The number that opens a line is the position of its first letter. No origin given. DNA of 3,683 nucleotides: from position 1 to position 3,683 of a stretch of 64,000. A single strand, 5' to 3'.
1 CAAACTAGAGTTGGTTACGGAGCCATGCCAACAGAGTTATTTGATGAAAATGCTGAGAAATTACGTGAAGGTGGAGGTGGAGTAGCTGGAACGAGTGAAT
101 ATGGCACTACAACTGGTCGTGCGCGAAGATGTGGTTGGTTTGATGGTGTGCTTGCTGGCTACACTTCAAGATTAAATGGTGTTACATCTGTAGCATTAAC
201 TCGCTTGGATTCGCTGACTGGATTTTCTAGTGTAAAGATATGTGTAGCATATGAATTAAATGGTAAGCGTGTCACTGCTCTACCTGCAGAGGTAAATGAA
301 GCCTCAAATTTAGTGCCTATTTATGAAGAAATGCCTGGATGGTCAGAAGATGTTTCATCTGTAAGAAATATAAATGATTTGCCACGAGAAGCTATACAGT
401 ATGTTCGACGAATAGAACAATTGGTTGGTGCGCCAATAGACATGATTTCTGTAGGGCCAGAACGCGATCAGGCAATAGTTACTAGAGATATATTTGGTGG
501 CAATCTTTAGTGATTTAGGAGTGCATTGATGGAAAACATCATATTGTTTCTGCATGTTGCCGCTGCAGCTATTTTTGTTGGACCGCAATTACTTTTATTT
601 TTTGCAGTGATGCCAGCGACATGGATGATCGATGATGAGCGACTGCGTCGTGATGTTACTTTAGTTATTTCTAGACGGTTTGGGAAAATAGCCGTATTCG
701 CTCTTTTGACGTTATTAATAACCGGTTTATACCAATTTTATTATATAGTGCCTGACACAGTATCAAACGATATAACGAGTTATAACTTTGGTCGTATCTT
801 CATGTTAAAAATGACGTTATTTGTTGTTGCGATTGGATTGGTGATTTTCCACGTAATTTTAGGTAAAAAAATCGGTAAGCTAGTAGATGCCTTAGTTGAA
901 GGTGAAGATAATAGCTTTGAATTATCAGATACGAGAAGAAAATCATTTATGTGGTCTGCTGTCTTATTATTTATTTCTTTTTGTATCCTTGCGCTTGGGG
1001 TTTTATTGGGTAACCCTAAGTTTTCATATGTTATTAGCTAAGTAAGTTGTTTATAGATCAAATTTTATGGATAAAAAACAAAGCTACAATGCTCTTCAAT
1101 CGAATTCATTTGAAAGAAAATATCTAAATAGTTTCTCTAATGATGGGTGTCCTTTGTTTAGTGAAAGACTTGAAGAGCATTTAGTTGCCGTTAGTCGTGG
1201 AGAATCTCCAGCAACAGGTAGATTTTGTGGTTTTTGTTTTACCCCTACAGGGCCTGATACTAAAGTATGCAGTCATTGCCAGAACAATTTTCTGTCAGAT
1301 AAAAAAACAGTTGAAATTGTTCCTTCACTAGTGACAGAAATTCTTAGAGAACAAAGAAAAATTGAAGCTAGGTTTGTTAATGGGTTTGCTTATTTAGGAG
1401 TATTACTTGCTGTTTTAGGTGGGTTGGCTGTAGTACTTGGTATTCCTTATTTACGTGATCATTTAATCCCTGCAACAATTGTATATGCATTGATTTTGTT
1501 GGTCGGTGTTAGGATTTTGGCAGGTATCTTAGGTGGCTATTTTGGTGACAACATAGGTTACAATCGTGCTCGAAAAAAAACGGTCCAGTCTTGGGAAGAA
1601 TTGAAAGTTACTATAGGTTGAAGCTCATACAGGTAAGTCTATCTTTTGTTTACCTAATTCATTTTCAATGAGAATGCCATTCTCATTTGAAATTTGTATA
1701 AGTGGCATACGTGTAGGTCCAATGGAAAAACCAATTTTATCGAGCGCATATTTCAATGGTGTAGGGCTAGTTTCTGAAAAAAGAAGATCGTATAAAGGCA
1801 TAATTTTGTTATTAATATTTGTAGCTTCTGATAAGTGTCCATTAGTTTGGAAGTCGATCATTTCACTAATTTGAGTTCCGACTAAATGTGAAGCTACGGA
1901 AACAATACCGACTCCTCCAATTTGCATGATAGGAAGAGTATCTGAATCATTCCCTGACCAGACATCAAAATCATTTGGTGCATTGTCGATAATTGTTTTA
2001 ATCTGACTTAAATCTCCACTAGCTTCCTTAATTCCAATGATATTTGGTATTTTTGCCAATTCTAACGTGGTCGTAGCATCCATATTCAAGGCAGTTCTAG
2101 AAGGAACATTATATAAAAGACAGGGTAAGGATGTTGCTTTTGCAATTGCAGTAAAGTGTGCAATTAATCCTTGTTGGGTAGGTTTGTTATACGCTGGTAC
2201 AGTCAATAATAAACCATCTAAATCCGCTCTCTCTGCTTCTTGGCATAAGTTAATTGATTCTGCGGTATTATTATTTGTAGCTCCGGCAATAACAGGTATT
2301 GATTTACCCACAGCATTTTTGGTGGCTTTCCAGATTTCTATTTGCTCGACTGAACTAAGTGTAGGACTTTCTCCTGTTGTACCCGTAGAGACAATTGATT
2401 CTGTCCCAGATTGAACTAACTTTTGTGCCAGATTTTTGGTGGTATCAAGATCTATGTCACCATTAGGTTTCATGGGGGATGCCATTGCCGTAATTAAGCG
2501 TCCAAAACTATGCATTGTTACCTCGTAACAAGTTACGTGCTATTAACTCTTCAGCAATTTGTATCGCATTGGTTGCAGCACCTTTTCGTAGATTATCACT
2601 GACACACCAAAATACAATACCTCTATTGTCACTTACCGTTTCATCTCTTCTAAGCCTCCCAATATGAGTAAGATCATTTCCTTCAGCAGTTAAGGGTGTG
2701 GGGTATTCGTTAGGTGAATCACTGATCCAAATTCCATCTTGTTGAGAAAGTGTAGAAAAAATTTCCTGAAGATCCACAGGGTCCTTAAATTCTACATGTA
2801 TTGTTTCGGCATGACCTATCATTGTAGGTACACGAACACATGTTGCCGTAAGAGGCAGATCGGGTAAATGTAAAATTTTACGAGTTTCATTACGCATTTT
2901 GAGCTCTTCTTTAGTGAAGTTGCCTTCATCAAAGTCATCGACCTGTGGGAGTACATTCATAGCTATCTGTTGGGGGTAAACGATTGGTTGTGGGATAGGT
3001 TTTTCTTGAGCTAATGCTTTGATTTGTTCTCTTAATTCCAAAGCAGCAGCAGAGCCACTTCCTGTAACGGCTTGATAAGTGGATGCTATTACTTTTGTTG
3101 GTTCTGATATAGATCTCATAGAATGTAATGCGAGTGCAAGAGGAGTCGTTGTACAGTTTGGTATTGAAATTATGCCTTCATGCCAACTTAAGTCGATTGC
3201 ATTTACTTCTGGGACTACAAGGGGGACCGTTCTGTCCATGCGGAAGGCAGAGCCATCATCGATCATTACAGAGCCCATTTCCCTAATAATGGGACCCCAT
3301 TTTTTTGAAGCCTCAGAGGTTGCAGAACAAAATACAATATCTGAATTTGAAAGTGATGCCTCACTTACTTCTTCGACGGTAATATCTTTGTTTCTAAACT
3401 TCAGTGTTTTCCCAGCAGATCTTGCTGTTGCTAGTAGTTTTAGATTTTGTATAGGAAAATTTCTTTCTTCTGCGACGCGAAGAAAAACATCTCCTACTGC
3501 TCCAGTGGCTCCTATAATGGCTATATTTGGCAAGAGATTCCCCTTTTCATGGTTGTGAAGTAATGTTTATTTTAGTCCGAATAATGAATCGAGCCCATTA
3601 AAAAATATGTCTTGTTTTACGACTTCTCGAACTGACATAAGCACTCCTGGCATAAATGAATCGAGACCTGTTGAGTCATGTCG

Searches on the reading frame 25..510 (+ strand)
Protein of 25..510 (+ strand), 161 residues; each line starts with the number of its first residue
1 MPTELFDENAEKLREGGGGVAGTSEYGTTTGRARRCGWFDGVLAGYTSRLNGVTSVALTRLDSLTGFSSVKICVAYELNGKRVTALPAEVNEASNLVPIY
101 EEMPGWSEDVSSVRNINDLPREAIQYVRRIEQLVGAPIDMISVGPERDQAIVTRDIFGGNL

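Call 63: find_encoding_contigs(protein=window:25-510:+, flank=10000, max_places=4)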
Protein window:25-510:+ (161 aa): no gene with exactly this product is on record in the collection.

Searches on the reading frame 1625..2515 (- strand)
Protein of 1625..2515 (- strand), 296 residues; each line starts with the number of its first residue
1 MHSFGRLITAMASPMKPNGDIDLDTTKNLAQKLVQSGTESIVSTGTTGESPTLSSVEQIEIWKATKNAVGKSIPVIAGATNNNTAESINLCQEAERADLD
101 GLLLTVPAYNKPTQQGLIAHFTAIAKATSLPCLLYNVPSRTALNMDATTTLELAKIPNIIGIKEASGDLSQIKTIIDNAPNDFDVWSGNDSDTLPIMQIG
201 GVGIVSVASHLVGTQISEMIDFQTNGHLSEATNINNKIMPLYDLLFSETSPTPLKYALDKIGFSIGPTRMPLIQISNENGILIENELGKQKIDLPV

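Call 64: find_encoding_contigs(protein=window:1625-2515:-, flank=10000, max_places=4)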
Protein window:1625-2515:- (296 aa): 23 contigs read that carry it; 4 places shown.
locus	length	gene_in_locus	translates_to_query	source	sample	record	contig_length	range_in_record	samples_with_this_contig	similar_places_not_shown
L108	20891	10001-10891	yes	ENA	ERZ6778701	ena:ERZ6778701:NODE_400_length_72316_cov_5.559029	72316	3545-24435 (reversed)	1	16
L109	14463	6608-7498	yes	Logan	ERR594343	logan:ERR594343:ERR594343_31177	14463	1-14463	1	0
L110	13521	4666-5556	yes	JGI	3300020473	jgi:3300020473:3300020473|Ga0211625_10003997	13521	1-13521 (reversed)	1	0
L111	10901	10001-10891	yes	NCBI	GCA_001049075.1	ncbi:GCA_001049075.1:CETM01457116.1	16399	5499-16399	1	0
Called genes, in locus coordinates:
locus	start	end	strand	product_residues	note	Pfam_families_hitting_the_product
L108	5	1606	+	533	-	PF03023:MurJ, PF01554:MatE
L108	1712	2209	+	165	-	PF13451:zf_Tbcl, PF23477:zf_Tbcl_2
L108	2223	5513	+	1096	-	PF00133:tRNA-synt_1, PF09334:tRNA-synt_1g (weak), PF08264:Anticodon_1, PF19302:DUF5915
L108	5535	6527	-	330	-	PF03631:Virul_fac_BrkB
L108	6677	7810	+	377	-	PF00696:AA_kinase, PF01472:PUA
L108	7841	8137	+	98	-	-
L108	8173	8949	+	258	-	PF01113:DapB_N, PF03447:NAD_binding_3 (weak), PF05173:DapB_C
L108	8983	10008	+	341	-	PF01118:Semialdhyde_dh, PF02774:Semialdhyde_dhC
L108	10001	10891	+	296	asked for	PF00701:DHDPS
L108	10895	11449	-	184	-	-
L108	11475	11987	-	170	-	PF05425:CopD (weak)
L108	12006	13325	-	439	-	PF00709:Adenylsucc_synt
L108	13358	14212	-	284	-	-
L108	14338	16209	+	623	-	PF02730:AFOR_N, PF01314:AFOR_C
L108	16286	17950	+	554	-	PF06418:CTP_synth_N, PF07722:Peptidase_C26 (faint), PF00117:GATase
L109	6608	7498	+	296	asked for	PF00701:DHDPS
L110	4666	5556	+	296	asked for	PF00701:DHDPS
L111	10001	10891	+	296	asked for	PF00701:DHDPS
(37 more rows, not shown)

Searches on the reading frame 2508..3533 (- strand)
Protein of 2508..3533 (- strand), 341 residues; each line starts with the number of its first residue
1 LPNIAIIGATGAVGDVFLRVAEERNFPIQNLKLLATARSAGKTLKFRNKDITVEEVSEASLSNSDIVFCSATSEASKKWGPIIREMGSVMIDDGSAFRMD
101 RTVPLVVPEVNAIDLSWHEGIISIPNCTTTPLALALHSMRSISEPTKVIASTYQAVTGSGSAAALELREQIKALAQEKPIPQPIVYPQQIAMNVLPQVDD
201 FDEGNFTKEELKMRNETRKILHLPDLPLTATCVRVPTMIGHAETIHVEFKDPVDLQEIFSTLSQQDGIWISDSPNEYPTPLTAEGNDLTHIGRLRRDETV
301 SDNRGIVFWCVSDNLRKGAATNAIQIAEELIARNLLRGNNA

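Call 31: search_protein_families(library=pfam, proteins=[window:2508-3533:-], max_evalue=0.001)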
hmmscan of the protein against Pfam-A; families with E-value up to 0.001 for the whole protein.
window:2508-3533:- (341 aa): 2 families
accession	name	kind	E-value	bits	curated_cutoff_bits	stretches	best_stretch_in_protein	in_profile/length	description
PF02774.23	Semialdhyde_dhC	-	1.6e-44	152.7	26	1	143-317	9-184/184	Semialdehyde dehydrogenase, dimerisation domain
PF01118.30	Semialdhyde_dh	-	2.3e-30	105.9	26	1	3-115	1-118/121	Semialdehyde dehydrogenase, NAD binding domain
